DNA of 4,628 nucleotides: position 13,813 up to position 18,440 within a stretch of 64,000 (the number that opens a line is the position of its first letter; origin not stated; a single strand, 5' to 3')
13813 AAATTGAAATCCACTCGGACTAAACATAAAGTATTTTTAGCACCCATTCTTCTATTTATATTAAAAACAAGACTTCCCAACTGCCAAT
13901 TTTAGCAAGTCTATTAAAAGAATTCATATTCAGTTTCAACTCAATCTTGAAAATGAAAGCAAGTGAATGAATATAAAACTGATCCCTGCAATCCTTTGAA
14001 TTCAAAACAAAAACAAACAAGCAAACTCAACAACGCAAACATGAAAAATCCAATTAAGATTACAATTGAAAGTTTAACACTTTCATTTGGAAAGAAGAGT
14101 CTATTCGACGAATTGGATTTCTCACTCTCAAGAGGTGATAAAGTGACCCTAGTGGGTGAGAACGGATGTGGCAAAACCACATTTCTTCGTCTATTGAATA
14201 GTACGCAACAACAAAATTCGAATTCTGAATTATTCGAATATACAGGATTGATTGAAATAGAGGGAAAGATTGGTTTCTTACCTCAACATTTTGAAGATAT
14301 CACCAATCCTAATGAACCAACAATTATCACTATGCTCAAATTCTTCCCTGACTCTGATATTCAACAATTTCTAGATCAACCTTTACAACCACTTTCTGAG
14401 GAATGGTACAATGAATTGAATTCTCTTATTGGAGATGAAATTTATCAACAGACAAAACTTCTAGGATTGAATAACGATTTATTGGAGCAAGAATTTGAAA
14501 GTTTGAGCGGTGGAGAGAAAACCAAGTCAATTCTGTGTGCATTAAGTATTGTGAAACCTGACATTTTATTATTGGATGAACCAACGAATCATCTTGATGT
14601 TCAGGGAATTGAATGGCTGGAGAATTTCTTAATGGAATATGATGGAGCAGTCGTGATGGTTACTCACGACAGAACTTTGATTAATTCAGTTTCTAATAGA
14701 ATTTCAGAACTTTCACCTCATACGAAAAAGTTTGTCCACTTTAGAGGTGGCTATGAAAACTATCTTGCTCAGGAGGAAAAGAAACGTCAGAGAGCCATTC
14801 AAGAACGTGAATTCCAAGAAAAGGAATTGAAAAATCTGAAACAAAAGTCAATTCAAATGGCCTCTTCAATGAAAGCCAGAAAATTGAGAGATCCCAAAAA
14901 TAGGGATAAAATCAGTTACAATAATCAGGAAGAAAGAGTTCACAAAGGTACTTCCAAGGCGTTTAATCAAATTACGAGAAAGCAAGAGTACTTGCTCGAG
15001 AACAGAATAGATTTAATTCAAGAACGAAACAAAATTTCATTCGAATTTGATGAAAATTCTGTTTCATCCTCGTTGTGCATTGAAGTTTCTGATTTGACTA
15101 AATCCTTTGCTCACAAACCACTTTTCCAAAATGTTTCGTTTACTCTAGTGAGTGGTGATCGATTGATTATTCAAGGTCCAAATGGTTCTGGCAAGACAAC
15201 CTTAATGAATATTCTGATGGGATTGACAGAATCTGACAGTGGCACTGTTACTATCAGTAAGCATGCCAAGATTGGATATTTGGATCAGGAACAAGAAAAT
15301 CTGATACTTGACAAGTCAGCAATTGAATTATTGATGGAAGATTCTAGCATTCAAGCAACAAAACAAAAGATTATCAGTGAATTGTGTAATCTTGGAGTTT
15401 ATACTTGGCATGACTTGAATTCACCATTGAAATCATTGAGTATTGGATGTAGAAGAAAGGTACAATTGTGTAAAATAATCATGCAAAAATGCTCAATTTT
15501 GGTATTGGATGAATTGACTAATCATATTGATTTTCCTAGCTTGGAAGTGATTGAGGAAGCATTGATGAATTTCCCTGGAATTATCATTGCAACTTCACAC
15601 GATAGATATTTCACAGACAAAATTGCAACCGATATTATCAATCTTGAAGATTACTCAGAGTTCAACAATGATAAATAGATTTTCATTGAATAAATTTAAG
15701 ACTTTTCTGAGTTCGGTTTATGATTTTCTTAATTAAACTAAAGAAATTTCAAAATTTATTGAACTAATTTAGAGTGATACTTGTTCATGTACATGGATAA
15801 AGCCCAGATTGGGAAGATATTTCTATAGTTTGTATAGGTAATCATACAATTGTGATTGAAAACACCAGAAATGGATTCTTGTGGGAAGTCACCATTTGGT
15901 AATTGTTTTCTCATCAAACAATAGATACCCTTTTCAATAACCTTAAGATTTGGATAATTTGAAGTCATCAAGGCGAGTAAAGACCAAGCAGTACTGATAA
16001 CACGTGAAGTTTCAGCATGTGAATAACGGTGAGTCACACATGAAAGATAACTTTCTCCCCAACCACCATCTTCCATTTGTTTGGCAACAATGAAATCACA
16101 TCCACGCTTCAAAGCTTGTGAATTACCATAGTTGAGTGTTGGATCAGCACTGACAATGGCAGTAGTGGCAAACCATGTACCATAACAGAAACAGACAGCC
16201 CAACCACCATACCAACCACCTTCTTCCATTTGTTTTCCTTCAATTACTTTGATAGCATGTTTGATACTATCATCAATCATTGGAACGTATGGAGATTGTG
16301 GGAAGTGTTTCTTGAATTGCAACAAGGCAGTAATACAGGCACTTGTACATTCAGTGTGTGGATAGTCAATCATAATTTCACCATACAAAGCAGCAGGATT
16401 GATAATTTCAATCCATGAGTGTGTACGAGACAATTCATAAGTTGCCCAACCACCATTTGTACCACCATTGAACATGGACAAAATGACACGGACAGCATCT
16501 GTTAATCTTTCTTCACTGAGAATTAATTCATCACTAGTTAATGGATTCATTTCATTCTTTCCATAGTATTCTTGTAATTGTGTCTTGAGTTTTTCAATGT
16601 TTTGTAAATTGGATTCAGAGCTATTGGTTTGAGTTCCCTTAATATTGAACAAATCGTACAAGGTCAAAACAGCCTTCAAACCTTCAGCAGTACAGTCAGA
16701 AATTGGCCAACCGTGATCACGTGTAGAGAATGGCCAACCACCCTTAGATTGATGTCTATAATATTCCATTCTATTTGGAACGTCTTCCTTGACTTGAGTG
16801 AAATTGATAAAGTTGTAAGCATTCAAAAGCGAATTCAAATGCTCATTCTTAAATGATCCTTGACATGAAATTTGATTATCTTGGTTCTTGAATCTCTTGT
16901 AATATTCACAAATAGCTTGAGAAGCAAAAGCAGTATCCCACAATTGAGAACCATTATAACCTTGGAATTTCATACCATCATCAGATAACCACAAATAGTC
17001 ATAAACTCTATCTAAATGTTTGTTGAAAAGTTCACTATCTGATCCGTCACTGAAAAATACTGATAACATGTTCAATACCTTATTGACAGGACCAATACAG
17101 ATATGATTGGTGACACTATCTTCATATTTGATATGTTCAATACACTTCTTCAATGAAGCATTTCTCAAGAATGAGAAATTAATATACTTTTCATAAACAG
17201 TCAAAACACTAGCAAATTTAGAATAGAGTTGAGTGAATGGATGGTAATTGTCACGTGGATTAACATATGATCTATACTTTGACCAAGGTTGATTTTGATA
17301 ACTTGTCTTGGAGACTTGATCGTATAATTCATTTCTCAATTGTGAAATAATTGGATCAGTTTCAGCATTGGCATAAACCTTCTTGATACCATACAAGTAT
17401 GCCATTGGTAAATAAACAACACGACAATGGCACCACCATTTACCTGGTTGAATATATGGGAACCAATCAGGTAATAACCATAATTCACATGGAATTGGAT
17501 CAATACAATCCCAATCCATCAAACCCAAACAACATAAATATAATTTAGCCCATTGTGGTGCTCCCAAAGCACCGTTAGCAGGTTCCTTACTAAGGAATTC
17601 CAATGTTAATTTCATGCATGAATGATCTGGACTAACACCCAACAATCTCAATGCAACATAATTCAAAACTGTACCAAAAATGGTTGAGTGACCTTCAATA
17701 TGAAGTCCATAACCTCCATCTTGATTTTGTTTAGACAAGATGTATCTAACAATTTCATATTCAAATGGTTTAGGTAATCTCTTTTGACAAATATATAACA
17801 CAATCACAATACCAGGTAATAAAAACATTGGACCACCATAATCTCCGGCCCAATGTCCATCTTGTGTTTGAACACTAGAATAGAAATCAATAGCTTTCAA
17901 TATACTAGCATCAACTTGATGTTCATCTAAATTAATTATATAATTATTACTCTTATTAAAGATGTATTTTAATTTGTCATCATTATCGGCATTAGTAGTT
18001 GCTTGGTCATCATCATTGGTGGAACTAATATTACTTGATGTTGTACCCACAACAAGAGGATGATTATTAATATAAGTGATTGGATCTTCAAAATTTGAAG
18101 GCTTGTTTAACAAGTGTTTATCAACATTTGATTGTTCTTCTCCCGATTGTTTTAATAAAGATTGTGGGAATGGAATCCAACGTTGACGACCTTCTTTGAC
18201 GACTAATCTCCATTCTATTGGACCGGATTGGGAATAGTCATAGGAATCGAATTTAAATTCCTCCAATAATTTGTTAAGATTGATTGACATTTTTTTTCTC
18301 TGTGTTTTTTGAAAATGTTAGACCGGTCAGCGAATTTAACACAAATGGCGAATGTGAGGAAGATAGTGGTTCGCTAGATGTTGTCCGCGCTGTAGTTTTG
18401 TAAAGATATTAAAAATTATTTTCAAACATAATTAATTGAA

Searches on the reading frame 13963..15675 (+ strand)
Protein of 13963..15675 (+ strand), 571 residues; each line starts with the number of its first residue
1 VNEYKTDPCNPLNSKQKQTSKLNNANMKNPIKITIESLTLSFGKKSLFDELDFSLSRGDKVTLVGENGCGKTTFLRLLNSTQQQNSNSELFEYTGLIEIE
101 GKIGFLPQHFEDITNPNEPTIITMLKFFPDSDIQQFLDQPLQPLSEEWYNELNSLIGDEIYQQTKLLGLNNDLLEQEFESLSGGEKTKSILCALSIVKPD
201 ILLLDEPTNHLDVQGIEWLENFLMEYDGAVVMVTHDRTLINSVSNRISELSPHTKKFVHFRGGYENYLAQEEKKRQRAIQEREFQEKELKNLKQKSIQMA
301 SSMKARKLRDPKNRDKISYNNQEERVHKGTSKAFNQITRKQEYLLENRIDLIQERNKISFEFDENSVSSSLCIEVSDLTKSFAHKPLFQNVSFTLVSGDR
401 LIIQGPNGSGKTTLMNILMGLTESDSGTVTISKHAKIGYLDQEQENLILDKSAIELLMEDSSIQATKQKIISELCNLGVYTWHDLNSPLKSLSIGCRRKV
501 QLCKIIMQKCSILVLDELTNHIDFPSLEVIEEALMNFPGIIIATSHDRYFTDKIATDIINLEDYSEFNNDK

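Call 9: search_protein_families(library=pfam, proteins=[window:13963-15675:+], max_evalue=0.01)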
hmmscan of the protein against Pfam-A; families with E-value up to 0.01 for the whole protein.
window:13963-15675:+ (571 aa): 43 families (the best 25 are shown)
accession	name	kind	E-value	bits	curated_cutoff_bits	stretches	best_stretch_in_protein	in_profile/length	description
PF00005.33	ABC_tran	-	4.5e-41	141.1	25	2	389-520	2-137/137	ABC transporter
PF13304.12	AAA_21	-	3e-17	64.1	27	2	63-166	4-105/304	AAA domain, putative AbiEii toxin, Type IV TA system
PF13175.12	AAA_15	-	1.1e-09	38.9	32.1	1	60-365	25-217/374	AAA ATPase domain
PF13555.12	AAA_29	-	1.9e-07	31.2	27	0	388-415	12-39/61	P-loop containing region of AAA domain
PF05729.18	NACHT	-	3.5e-07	30.6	26.7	0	400-420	2-22/167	NACHT domain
PF13401.12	AAA_22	-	3.7e-07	31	27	1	61-107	8-33/130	AAA domain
PF13191.12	AAA_16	-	4.7e-07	30.9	32.6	0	58-157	22-103/167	AAA ATPase domain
PF03193.22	RsgA_GTPase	-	1.2e-06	28.9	30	0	27-85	76-133/174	RsgA GTPase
PF20720.3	nSTAND3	-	6.9e-06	26.3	27.2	0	384-420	3-39/155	Novel STAND NTPase 3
PF02463.25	SMC_N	-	7.5e-06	26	40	0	62-247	28-208/220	RecF/RecN/SMC N terminal domain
PF00270.35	DEAD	-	1e-05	25.8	26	1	395-524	11-132/167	DEAD/DEAH box helicase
PF00931.28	NB-ARC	-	1.1e-05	25.3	23.5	0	401-529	21-120/248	NB-ARC domain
PF13604.12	AAA_30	-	2.9e-05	24.3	27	0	396-429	15-49/191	AAA domain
PF02367.23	TsaE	-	3.8e-05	24.1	26.6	0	50-81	13-44/128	Threonylcarbamoyl adenosine biosynthesis protein TsaE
PF07728.20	AAA_5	-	3.8e-05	24.1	22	0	401-431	2-33/139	AAA domain (dynein-related subfamily)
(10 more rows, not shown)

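Call 70: search_solved_structures(query=window:14041-15675:+, max_evalue=1e-20)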
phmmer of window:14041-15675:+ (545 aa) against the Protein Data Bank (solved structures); distinct sequences matched with E-value up to 1e-20: 25.
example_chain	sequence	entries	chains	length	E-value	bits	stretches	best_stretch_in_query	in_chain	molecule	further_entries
8buu_9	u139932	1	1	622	8.7e-77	262.3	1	132-536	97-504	ExpZ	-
6ha8_V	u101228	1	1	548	9.2e-69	235.8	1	150-530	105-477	Nucleotide-binding protein ExpZ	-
9njf_Y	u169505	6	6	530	1.2e-64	222.2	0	143-243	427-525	Probable ATP-binding protein YbiT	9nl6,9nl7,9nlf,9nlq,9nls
4fin_A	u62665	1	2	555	4.5e-62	213.7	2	345-539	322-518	EttA (YjjK) ABCF family protein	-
3j5s_D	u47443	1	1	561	4.7e-62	213.7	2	345-539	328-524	Energy-dependent translational throttle A (EttA)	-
7nhl_0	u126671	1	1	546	2.5e-61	211.3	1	154-537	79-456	Lincosamide-streptogramin A resistance protein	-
9nl5_E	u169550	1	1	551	2.9e-61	211.1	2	345-539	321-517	EttA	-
9nlb_E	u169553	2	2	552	2.9e-61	211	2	345-539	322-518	Energy-dependent translational throttle protein EttA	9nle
7msc_x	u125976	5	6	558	1.6e-60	208.6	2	343-536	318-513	Energy-dependent translational throttle protein EttA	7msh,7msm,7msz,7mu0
9nlj_U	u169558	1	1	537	6.4e-59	203.3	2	8-286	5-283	Uup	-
7nhn_0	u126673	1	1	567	2.2e-54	188.4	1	151-537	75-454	Lmo0919 protein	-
7p7q_0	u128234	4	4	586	1.5e-53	185.6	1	142-530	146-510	ARE-ABC-F family resistance factor PoxtA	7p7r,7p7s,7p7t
9vvi_W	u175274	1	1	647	5.8e-52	180.4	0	141-286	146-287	Probable ATP-binding protein YheS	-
9nlh_H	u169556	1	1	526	1.1e-51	179.5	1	141-444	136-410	YheS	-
6r84_A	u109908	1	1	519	8.6e-49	169.9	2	11-292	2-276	ABC transporter ATP-binding protein ARB1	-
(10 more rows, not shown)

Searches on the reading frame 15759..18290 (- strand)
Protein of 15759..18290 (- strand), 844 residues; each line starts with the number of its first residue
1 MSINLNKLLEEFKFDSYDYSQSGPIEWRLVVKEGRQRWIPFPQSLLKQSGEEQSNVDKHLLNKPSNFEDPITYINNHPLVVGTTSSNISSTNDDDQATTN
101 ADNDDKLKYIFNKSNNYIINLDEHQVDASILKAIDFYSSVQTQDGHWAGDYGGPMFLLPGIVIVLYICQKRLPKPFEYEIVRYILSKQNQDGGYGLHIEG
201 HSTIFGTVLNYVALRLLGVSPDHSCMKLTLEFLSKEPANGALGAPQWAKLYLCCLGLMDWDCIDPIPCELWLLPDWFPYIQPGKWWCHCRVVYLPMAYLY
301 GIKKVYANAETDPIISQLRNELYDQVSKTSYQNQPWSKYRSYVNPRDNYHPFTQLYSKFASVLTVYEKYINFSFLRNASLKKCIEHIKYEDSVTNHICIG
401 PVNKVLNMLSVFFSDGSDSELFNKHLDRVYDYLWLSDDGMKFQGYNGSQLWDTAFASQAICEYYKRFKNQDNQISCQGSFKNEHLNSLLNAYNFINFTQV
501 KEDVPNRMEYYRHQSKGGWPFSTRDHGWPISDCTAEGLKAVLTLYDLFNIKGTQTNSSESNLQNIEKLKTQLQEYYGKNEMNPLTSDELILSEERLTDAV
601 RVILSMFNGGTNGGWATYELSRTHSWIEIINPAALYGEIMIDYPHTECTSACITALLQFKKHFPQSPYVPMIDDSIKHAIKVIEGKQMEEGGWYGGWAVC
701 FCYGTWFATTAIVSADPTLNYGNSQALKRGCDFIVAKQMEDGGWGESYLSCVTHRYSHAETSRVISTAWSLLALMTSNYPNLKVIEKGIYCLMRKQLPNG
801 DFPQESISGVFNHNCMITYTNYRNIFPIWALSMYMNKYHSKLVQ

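Call 9: search_protein_families(library=pfam, proteins=[window:15759-18290:-], max_evalue=0.01)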
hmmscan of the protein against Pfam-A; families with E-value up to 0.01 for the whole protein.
window:15759-18290:- (844 aa): 3 families
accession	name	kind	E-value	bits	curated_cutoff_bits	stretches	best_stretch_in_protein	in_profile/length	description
PF13243.12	SQHop_cyclase_C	-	3.4e-45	154.9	26.1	2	593-835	90-318/319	Squalene-hopene cyclase C-terminal domain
PF13249.12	SQHop_cyclase_N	-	4.6e-38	131.5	26.2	1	132-388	3-240/291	Squalene-hopene cyclase N-terminal domain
PF00432.27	Prenyltrans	-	0.0011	18.9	26.5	0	162-232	136-204/304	Prenyltransferase alpha-alpha toroid domain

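Call 68: search_solved_structures(query=window:15759-18290:-, max_evalue=1e-10)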
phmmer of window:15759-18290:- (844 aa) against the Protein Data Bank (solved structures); distinct sequences matched with E-value up to 1e-10: 6.
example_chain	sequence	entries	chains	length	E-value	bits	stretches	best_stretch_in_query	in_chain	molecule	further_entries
1w6j_A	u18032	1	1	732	1.9e-180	605.1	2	115-546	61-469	LANOSTEROL SYNTHASE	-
1w6k_A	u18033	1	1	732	2e-180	605.1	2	115-546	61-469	LANOSTEROL SYNTHASE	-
8j5z_A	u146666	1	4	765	1.4e-139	469.9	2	128-542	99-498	Terpene cyclase/mutase family member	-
2sqc_A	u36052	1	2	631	5.7e-35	123.8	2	595-835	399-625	SQUALENE-HOPENE CYCLASE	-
1gsz_A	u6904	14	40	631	8.8e-35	123.2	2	595-835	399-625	SQUALENE--HOPENE CYCLASE | SQUALENE-HOPENE CYCLASE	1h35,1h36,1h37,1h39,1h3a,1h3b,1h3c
3sqc_A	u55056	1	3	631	8.8e-35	123.2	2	595-835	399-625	SQUALENE--HOPENE CYCLASE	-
